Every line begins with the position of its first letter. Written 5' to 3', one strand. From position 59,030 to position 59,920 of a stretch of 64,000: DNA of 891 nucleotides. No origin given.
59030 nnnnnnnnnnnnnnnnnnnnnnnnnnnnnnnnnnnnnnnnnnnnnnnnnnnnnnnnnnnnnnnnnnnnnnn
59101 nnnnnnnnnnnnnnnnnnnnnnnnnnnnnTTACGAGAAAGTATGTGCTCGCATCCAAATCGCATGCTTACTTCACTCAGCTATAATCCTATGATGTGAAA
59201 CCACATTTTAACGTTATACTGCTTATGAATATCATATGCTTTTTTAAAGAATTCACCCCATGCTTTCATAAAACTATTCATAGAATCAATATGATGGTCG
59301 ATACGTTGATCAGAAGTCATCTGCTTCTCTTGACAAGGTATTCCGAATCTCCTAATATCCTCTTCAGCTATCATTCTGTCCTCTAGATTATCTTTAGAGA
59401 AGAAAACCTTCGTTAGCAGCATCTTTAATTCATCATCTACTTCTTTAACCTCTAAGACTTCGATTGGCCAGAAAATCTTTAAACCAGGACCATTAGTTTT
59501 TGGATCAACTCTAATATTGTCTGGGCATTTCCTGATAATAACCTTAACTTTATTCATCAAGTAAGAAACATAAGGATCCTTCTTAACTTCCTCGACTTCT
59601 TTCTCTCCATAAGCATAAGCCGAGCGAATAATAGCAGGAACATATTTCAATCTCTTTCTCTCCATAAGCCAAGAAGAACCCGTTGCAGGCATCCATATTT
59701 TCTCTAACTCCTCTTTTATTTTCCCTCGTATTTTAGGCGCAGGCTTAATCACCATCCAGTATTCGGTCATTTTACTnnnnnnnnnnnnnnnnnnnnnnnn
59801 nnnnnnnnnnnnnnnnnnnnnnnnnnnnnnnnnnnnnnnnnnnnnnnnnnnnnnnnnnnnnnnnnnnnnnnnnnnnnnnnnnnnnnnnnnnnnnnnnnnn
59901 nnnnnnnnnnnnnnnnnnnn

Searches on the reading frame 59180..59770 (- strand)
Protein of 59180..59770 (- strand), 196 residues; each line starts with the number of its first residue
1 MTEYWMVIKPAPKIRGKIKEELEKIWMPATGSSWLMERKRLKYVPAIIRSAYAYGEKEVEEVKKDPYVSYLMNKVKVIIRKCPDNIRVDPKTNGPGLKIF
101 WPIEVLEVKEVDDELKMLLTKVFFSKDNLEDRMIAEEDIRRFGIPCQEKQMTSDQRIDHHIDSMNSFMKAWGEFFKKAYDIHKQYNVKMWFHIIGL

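Call 7: search_protein_families(library=pfam, proteins=[window:59180-59770:-], max_evalue=1)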
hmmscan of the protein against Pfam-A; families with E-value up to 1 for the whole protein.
window:59180-59770:- (196 aa): 2 families
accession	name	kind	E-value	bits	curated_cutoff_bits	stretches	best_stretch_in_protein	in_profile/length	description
PF16746.10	BAR_3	-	0.025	14.6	31.7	1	159-187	184-212/235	BAR domain of APPL family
PF12362.13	DUF3646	-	0.027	15.2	30.2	1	7-72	38-103/114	DNA polymerase III gamma and tau subunits C terminal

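Call 9: find_encoding_contigs(protein=window:59180-59770:-, flank=10000, max_places=6)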
Protein window:59180-59770:- (196 aa): 16 contigs read that carry it; 6 places shown.
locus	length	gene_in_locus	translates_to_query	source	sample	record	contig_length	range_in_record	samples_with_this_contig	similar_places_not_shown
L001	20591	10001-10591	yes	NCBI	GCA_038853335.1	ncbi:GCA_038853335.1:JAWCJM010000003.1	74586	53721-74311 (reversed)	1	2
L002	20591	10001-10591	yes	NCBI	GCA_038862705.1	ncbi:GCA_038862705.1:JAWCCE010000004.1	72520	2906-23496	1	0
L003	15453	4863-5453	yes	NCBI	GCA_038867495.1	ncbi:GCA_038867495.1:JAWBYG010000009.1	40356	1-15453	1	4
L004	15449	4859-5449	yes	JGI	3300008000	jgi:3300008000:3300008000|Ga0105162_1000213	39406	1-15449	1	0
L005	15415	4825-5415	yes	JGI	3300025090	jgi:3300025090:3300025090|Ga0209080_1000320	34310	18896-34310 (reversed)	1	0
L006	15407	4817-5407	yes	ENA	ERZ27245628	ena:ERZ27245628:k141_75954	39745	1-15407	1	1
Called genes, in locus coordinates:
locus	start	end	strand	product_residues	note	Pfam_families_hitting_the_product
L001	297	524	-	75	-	-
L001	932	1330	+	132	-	-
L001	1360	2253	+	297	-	PF02598:Methyltrn_RNA_3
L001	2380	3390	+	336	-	PF00297:Ribosomal_L3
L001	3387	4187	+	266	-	PF00573:Ribosomal_L4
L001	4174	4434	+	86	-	PF00276:Ribosomal_L23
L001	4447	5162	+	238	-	PF00181:Ribosomal_L2_N, PF03947:Ribosomal_L2_C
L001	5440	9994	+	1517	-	-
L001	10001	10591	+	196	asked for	-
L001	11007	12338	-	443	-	PF13173:AAA_14, PF13635:DUF4143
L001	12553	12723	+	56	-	-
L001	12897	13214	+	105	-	-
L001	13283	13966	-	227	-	PF17032:Zn_ribbon_15 (faint), PF12773:DZR, PF13240:Zn_Ribbon_1 (weak), PF13248:Zn_ribbon_3 (faint), PF24463:DUF7577 (weak), PF13240:Zn_Ribbon_1 (weak)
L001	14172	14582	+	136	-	PF00203:Ribosomal_S19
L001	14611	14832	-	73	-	PF17231:DUF5305 (weak)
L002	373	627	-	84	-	-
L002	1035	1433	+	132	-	-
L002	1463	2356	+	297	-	PF02598:Methyltrn_RNA_3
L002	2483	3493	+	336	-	PF00297:Ribosomal_L3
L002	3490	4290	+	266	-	PF00573:Ribosomal_L4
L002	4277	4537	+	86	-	PF00276:Ribosomal_L23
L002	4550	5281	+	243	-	PF00181:Ribosomal_L2_N, PF03947:Ribosomal_L2_C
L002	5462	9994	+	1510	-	-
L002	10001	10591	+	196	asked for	-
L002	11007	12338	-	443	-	PF13173:AAA_14, PF13635:DUF4143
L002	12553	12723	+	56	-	-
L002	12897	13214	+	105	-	-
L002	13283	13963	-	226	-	PF17032:Zn_ribbon_15 (faint), PF12773:DZR, PF13240:Zn_Ribbon_1 (weak), PF13248:Zn_ribbon_3 (faint), PF24463:DUF7577 (weak), PF13240:Zn_Ribbon_1 (weak)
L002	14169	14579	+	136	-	PF00203:Ribosomal_S19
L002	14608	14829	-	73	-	PF17231:DUF5305 (weak)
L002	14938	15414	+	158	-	PF00237:Ribosomal_L22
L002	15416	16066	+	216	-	PF07650:KH_2, PF00189:Ribosomal_S3_C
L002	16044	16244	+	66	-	PF00831:Ribosomal_L29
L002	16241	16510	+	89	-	PF01868:RNase_P-MRP_p29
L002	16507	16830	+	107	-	PF00366:Ribosomal_S17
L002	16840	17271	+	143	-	PF00238:Ribosomal_L14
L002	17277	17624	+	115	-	PF16906:Ribosomal_L26, PF00467:KOW (weak)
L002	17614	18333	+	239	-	PF08071:RS4NT, PF01479:S4 (weak), PF00900:Ribosomal_S4e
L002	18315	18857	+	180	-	PF00281:Ribosomal_L5, PF00673:Ribosomal_L5_C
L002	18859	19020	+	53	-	PF00253:Ribosomal_S14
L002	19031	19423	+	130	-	PF00410:Ribosomal_S8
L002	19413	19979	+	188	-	PF00347:Ribosomal_L6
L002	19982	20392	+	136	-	PF01655:Ribosomal_L32e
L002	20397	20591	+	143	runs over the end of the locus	PF01280:Ribosomal_L19e, PF25476:Ribosomal_L19e_C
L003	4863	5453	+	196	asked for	-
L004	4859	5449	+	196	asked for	-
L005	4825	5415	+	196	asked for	-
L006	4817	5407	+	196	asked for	-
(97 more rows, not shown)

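Call 18: find_related_loci(query=L002:4550-5278:+, collection=genome_contigs, flank=10000)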
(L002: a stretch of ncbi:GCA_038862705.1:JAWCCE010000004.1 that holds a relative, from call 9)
Query L002:4550-5278:+ (243 aa) in genome_contigs; peptide patterns used: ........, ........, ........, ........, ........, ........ (x = any residue, [..] = any of these).
599 stretches matched a pattern (row limit reached: there are more); 280 encode a relative of the query (tblastn E <= 1e-3); the best 80 are kept; 80 distinct loci.
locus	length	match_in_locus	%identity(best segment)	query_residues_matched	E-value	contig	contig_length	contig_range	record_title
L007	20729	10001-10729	92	1-243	6e-147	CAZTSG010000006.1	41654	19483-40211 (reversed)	MAG TPA_asm: uncultured Nitrososphaerota archaeon isolate SRP104967_co1_30 genome assembly, contig: NODE_275_length_4165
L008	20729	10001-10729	82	1-243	1e-134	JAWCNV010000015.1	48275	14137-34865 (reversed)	MAG: Thermoproteota archaeon isolate JZ-2_201709_bins_51 JZ-2_201709_bins_51_scaffold_15, whole genome shotgun sequence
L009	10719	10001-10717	84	1-239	2e-126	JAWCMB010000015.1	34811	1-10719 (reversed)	MAG: Thermoproteota archaeon isolate JZ-2_201705_bins_26 JZ-2_201705_bins_26_scaffold_15, whole genome shotgun sequence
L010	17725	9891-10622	71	1-243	1e-107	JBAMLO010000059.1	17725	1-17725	MAG: Nitrososphaera sp. isolate MAG7 ExploCarb_3808S_S2_817_length_17725_cov_12, whole genome shotgun sequence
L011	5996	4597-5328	70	1-243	8e-107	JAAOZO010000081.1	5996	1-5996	MAG: Thaumarchaeota archaeon isolate SJ3.Bin70 k141_355964, whole genome shotgun sequence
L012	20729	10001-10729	84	1-243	5e-135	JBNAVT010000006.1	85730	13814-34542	MAG: Thermoproteota archaeon isolate Kamch4342-D-MF-045 bin3.fa-6, whole genome shotgun sequence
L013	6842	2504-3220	59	1-235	3e-87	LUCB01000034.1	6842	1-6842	MAG: Candidatus Bathyarchaeota archaeon B24 scaffold6170, whole genome shotgun sequence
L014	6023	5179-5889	58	1-235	2e-82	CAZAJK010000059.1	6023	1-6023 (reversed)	MAG TPA_asm: uncultured Candidatus Bathyarchaeia archaeon isolate SRP141552_co1_237 genome assembly, contig: NODE_6855_l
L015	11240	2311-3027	54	1-235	2e-79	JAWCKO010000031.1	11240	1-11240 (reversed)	MAG: Candidatus Bathyarchaeia archaeon isolate JZ-2_201705_bins_140 JZ-2_201705_bins_140_scaffold_31, whole genome shotg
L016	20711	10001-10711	55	1-233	1e-78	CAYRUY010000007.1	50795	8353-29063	MAG TPA_asm: uncultured Candidatus Bathyarchaeia archaeon isolate binchicken_co318_137 genome assembly, contig: NODE_159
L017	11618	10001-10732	55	1-243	3e-77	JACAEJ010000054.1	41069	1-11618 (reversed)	MAG: Nitrososphaerales archaeon isolate L.E.AR.22 k119_1378775, whole genome shotgun sequence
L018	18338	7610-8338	92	1-243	5e-148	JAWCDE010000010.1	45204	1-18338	MAG: Thermoproteota archaeon isolate JZ-1_201912_bins_38 JZ-1_201912_bins_38_scaffold_10, whole genome shotgun sequence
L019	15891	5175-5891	54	1-235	2e-74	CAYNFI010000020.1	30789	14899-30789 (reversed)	MAG TPA_asm: uncultured Candidatus Bathyarchaeia archaeon isolate binchicken_co318_43 genome assembly, contig: NODE_519_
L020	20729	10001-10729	86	1-243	1e-137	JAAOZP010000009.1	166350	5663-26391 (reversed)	MAG: Thaumarchaeota archaeon isolate SJ3.Bin56 k141_64058, whole genome shotgun sequence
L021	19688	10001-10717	54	1-237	9e-71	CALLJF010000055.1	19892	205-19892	MAG: uncultured Nitrososphaerales archaeon isolate S1_Bin_METABAT__299_1 genome assembly, contig: c_000000648549, whole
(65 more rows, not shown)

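Call 28: search_protein_families(library=padloc, proteins=[L002:5462-9994:+, window:59180-59770:-], max_evalue=0.1)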
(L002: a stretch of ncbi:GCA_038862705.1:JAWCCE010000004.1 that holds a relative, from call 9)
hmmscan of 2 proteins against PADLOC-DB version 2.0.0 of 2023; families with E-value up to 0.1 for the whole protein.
L002:5462-9994:+ (1510 aa): 0 families

window:59180-59770:- (196 aa): 0 families

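Call 29: search_protein_families(library=ncbifam, proteins=[L002:5462-9994:+, window:59180-59770:-], max_evalue=0.1)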
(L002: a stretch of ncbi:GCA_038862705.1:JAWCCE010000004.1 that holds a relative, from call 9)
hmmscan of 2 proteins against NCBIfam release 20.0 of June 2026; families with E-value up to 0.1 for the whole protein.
L002:5462-9994:+ (1510 aa): 1 family
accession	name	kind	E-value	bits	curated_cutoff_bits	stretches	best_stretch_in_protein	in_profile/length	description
NF045794.1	CsxC_fam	subfamily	0.017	15.2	135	1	130-169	8-47/203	CsxC family protein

window:59180-59770:- (196 aa): 1 family
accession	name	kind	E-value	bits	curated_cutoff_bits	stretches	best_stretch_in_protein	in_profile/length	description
NF006585.0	PRK09111.1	equivalog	0.064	11.9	604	1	6-74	511-579/616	DNA polymerase III subunit gamma/tau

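Call 30: search_protein_families(library=phrogs, proteins=[L002:5462-9994:+, window:59180-59770:-], max_evalue=0.1)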
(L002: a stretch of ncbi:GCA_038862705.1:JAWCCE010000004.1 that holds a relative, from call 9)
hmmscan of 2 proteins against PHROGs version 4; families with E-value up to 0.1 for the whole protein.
L002:5462-9994:+ (1510 aa): 0 families

window:59180-59770:- (196 aa): 1 family
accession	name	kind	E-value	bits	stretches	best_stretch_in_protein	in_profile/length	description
phrog_14915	-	unknown function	0.0028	18.6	1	47-78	10-39/52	-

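Call 32: find_homologous_proteins(query=window:59180-59770:-, max_evalue=0.001)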
Query window:59180-59770:- (196 aa): 15 proteins with E <= 0.001 among 92 candidates.
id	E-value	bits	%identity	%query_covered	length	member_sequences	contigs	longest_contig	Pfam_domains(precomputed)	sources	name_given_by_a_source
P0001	2.2e-125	434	100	97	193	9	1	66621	-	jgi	-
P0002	6.3e-87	308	72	99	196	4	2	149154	-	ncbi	ncbi:MAG: hypothetical protein QXZ66_03100 [Thermoproteota archaeon]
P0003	1.6e-84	300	69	100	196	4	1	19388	-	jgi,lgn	-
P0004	2.6e-83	297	70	100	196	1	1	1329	-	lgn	-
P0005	1.0e-80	288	68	100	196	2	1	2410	-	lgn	-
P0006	4.3e-77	276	65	100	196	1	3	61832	-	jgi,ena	-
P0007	2.3e-76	274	65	99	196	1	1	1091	-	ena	-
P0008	2.4e-76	274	65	100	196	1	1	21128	-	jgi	-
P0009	2.0e-74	268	65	97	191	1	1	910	-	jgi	-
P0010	2.3e-73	264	64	98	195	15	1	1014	-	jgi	-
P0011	1.5e-72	261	62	100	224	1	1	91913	-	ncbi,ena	-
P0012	2.2e-72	261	62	100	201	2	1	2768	-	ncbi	ncbi:MAG: hypothetical protein QW506_07870 [Thermoproteota archaeon]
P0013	6.0e-47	178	73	62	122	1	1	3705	-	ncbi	ncbi:MAG: hypothetical protein QXP38_13095, partial [Nitrososphaerota archaeon]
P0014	4.2e-45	172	74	60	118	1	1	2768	-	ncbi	ncbi:MAG: hypothetical protein QW506_07855, partial [Thermoproteota archaeon]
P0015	1.2e-42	164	69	59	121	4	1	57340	-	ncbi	ncbi:MAG: hypothetical protein ACPL4E_04705 [Thermoproteota archaeon]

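Call 33: find_encoding_contigs(protein=P0002, flank=10000, max_places=3)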
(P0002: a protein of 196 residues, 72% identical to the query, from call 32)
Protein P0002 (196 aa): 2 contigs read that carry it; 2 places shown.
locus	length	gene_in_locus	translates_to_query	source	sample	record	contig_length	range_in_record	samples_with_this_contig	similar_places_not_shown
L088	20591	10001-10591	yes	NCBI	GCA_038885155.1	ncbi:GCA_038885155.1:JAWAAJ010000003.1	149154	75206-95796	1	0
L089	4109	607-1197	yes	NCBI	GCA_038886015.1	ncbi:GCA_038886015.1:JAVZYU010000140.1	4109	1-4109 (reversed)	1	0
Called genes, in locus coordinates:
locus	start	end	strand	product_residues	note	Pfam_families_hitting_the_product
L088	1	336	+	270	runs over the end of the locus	PF02585:PIG-L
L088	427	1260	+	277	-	-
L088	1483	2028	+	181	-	PF03073:TspO_MBR (weak)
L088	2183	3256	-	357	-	PF00083:Sugar_tr, PF05977:MFS_3 (weak), PF07690:MFS_1, PF03209:PUCC (weak), PF07690:MFS_1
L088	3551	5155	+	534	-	PF03648:Glyco_hydro_67N, PF16126:DUF4838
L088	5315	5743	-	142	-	-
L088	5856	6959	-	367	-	PF01408:GFO_IDH_MocA, PF21252:Glyco_hydro_109_C (weak)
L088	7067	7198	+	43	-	-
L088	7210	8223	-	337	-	PF01370:Epimerase, PF13460:NAD_binding_10 (weak)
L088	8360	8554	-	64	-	-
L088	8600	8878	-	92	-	PF06961:DUF1294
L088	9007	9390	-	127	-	-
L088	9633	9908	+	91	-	-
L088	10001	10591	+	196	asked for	-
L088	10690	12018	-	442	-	PF13173:AAA_14, PF13635:DUF4143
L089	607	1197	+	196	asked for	-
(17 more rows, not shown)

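Call 34: find_encoding_contigs(protein=P0006, flank=10000, max_places=3)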
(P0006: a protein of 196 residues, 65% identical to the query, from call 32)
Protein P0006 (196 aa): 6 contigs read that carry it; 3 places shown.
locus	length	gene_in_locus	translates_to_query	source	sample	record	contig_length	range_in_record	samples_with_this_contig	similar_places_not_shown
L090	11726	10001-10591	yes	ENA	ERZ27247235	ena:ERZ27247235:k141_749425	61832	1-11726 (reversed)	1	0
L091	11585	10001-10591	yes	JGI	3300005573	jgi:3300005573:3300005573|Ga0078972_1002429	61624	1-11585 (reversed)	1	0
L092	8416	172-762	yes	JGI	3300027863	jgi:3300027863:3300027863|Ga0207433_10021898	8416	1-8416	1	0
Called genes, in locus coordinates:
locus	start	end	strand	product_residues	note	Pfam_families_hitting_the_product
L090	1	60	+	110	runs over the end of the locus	-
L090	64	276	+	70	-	-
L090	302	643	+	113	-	-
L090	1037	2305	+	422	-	PF13173:AAA_14, PF13635:DUF4143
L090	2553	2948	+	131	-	-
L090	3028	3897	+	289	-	PF02598:Methyltrn_RNA_3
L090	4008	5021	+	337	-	PF00297:Ribosomal_L3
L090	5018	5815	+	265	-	PF00573:Ribosomal_L4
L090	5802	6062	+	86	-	PF00276:Ribosomal_L23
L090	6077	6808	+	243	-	PF00181:Ribosomal_L2_N (weak), PF03947:Ribosomal_L2_C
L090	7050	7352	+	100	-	PF15515:MvaI_BcnI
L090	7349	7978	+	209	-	PF15514:ThaI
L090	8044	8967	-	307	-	PF01555:N6_N4_Mtase, PF13847:Methyltransf_31 (weak)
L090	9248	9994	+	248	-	-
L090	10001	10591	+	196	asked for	-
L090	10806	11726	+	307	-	?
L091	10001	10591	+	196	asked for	-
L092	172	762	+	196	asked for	-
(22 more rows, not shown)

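Call 35: find_encoding_contigs(protein=P0011, flank=10000, max_places=3)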
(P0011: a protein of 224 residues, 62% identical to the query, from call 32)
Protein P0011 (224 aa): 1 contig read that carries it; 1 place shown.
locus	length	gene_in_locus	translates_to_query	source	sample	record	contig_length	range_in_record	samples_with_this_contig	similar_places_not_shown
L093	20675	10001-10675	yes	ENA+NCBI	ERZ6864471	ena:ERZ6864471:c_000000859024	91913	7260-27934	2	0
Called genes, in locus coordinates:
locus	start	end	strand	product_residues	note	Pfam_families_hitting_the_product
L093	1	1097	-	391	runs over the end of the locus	-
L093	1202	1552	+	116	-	PF00391:PEP-utilizers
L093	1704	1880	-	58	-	PF00583:Acetyltransf_1, PF13508:Acetyltransf_7, PF13673:Acetyltransf_10 (weak)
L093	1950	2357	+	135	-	PF01408:GFO_IDH_MocA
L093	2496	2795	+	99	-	-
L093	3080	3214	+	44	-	-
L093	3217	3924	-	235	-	-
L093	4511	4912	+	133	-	-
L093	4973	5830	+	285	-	PF02598:Methyltrn_RNA_3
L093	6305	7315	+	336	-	PF00297:Ribosomal_L3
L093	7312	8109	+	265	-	PF00573:Ribosomal_L4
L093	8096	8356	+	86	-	PF00276:Ribosomal_L23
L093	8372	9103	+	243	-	PF00181:Ribosomal_L2_N (weak), PF03947:Ribosomal_L2_C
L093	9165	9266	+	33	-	-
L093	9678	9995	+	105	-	-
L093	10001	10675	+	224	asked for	-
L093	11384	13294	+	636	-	PF24038:DUF7347, PF01022:HTH_5 (faint), PF14947:HTH_45 (weak), PF03477:ATP-cone (weak), PF13597:NRDD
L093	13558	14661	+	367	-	PF07431:DUF1512, PF23542:DUF1512_C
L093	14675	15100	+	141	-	-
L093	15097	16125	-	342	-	PF00557:Peptidase_M24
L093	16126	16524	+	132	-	-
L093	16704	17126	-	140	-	-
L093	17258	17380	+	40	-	-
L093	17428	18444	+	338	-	PF13662:Toprim_4, PF01751:Toprim, PF13155:Toprim_2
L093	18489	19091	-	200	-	PF04034:Ribo_biogen_C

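Call 38: find_homologous_proteins(query=L002:5462-9994:+, max_evalue=0.001)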
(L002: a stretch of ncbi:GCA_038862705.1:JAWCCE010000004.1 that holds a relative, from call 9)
Query L002:5462-9994:+ (1510 aa): 13 proteins with E <= 0.001 among 8000 candidates.
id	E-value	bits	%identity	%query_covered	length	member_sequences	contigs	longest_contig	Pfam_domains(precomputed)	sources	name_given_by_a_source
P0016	0.0e+0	3328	100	98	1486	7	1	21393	-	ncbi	ncbi:MAG: hypothetical protein QXP96_02660, partial [Thermoproteota archaeon]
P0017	0.0e+0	2722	81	100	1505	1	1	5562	-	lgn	-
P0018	0.0e+0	1198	53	63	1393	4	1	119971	-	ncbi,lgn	ncbi:MAG: hypothetical protein QXW09_02020 [Thermoproteota archaeon]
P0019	0.0e+0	1127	56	62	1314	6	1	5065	-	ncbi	ncbi:MAG: hypothetical protein QXO76_06180, partial [Thermoproteota archaeon]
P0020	0.0e+0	1123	55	62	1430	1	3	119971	-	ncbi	ncbi:MAG: hypothetical protein QW304_07075 [Thermoproteota archaeon]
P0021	0.0e+0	1122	55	63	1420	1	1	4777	-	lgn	-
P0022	0.0e+0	1116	56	61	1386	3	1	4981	-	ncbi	ncbi:MAG: hypothetical protein QXI11_07405, partial [Thermoproteota archaeon]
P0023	0.0e+0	1096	54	63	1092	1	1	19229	-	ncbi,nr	ncbi:MAG: hypothetical protein FGF48_05740, partial [Candidatus Brockarchaeota archaeon]|nr:hypothet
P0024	0.0e+0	1062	52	65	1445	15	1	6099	-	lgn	-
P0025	0.0e+0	1048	53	63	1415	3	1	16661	-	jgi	-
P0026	0.0e+0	1032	52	63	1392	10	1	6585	-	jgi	-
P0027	9.5e-253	860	57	47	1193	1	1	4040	-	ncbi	ncbi:MAG: hypothetical protein QW506_06050, partial [Thermoproteota archaeon]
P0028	3.1e-32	130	26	38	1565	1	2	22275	-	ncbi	ncbi:MAG: hypothetical protein QXZ66_09855 [Thermoproteota archaeon]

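Call 47: predict_structure(alignment_id=A4)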
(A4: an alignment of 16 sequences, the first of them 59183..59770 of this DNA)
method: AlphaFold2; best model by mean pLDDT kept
length: 196 residues; sequences in the alignment: 16
mean_pLDDT: 92.8   pTM: 0.88
mean pLDDT of the five models: 92.8, 92.4, 90.9, 90.5, 81.8
residues with pLDDT >= 90: 147; 70-90: 47; 50-70: 2; < 50: 0
segments of 3 or more residues with pLDDT < 50: none
pLDDT, mean of each block of 10 residues (from residue 1): 86 84 89 93 97 94 98 97 86 91 98 98 97 94 84 93 96 97 92 87
secondary structure, 60 per line:
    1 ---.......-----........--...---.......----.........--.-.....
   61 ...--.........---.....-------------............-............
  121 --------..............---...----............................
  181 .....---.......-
elements in order: E4-10 H16-23 E26-28 H32-38 H43-51 H56-63 H66-74 E78-82 E96-102 H103-107 H109-120 H129-142 H153-185 E189-195

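Call 59: search_protein_families(library=pfam, proteins=[L010:11645-13504:+, L010:13501-14130:+, L010:15142-17094:-, L018:10400-11377:-, L012:15046-15957:-, L012:16212-16835:-, L012:16819-17406:-, L012:17897-19669:+], max_evalue=0.001)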
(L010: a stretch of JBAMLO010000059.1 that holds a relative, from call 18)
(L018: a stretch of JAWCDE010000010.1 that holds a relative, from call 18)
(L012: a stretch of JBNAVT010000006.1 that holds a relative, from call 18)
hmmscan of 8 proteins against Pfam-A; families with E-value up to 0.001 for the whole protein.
L010:11645-13504:+ (619 aa): 8 families
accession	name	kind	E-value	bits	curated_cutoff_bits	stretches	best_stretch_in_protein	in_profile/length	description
PF02775.26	TPP_enzyme_C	-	4.4e-19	69.2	21.9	1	407-538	18-150/151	Thiamine pyrophosphate enzyme, C-terminal TPP binding domain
PF01855.24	POR_N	-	1.4e-15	58.1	27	1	22-203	2-187/231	Pyruvate flavodoxin/ferredoxin oxidoreductase, thiamine diP-bdg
PF00037.32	Fer4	-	2.4e-11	43.4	21.1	1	591-613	2-24/24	4Fe-4S binding domain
PF14697.11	Fer4_21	-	4.6e-07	30.3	35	1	563-612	3-57/59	4Fe-4S dicluster domain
PF12797.12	Fer4_2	-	4.7e-07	29.8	24.5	1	589-609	2-22/22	4Fe-4S binding domain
PF12837.12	Fer4_6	-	7.4e-07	29.3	25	1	590-612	2-24/24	4Fe-4S binding domain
PF12838.12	Fer4_7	-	1.7e-05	25.6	27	1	567-611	1-52/52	4Fe-4S dicluster domain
PF13237.11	Fer4_10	-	0.00038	20.8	25.5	0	562-608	3-53/53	4Fe-4S dicluster domain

L010:13501-14130:+ (209 aa): 1 family
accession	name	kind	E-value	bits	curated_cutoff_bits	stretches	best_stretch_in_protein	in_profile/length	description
PF01558.24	POR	-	2e-28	100.2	27.4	1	14-194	1-172/173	Pyruvate ferredoxin/flavodoxin oxidoreductase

L010:15142-17094:- (650 aa): 10 families
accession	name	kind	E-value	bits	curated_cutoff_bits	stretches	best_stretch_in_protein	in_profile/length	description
PF13597.11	NRDD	-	7.2e-09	35.3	26.2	1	355-511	227-373/562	Anaerobic ribonucleoside-triphosphate reductase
PF24038.1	DUF7347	-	8e-08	32.9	27.6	1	18-95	3-77/77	Domain of unknown function (DUF7347)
PF13248.11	Zn_ribbon_3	-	1.1e-05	25.1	27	1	629-648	5-24/26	zinc-ribbon domain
PF03477.21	ATP-cone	-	2.1e-05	25.4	25.8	1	111-179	3-73/88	ATP cone domain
PF14947.12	HTH_45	-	2.1e-05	24.9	25.5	1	27-100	7-74/77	Winged helix-turn-helix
PF13240.11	Zn_Ribbon_1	-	9.3e-05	22.5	25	1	629-648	2-21/23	zinc-ribbon domain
PF01022.26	HTH_5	-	0.0001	22.5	22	1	25-73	1-45/47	Bacterial regulatory protein, arsR family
PF25213.1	HVO_A0261_N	-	0.00012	22.3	35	1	23-101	8-80/86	HVO_A0261 N-terminal domain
PF10571.15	UPF0547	-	0.00037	21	29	1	627-647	1-21/26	Uncharacterised protein family UPF0547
PF12773.13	DZR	-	0.0008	20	27.3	0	626-647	24-45/45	Double zinc ribbon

L018:10400-11377:- (325 aa): 1 family
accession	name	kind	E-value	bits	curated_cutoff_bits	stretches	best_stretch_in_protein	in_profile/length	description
PF01939.22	NucS_C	-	0.00025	21.4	24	1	199-294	7-101/124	Endonuclease NucS C-terminal domain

L012:15046-15957:- (303 aa): 1 family
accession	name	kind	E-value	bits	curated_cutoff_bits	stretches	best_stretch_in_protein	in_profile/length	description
PF00291.31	PALP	-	4.2e-66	223.7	35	1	7-290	1-295/295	Pyridoxal-phosphate dependent enzyme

L012:16212-16835:- (207 aa): 0 families

L012:16819-17406:- (195 aa): 1 family
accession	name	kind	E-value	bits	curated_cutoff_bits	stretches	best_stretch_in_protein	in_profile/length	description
PF13412.12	HTH_24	-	0.00048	20.1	21.9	1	24-49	20-45/48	Winged helix-turn-helix DNA-binding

L012:17897-19669:+ (590 aa): 1 family
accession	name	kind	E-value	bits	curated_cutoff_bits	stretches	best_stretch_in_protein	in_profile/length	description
PF00728.28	Glyco_hydro_20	-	3.6e-17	63.2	22.3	1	136-338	1-241/348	Glycosyl hydrolase family 20, catalytic domain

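Call 66: find_encoding_contigs(protein=P0017, flank=3000, max_places=3)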
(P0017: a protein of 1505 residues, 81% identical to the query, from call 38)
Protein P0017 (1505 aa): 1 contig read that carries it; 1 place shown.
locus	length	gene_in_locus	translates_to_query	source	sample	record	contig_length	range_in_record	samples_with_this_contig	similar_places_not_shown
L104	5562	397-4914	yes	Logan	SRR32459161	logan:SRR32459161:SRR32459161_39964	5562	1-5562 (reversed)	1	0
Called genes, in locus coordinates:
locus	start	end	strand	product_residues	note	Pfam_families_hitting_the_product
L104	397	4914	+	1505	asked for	-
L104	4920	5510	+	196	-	-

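Call 67: find_encoding_contigs(protein=P0018, flank=8000, max_places=3)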
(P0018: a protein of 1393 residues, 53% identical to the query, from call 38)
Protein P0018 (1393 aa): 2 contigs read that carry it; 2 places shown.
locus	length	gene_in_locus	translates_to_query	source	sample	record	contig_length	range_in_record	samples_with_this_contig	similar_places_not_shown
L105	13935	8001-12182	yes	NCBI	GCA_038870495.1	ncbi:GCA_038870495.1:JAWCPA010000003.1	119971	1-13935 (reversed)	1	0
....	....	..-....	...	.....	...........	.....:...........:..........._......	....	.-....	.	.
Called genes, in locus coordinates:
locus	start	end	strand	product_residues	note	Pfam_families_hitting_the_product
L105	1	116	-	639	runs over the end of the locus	PF08915:tRNA-Thr_ED, PF00587:tRNA-synt_2b, PF03129:HGTP_anticodon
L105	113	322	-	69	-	-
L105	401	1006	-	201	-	PF01066:CDP-OH_P_transf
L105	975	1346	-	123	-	PF03551:PadR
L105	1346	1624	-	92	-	PF01283:Ribosomal_S26e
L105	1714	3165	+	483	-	PF00587:tRNA-synt_2b, PF03129:HGTP_anticodon, PF09180:ProRS-C_1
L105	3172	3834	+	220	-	PF01351:RNase_HII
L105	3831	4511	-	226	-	PF01269:Fibrillarin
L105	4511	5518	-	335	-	PF01798:Nop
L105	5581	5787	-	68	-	-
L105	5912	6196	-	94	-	PF24266:HTH_HVO_0163_N (weak), PF13601:HTH_34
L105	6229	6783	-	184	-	-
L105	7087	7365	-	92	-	PF05016:ParE_toxin (weak)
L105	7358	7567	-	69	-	-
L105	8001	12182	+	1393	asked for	-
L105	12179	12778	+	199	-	-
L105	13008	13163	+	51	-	-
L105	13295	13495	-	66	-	PF07927:HicA_toxin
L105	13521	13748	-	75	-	PF15919:HicB_lk_antitox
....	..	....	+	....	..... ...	-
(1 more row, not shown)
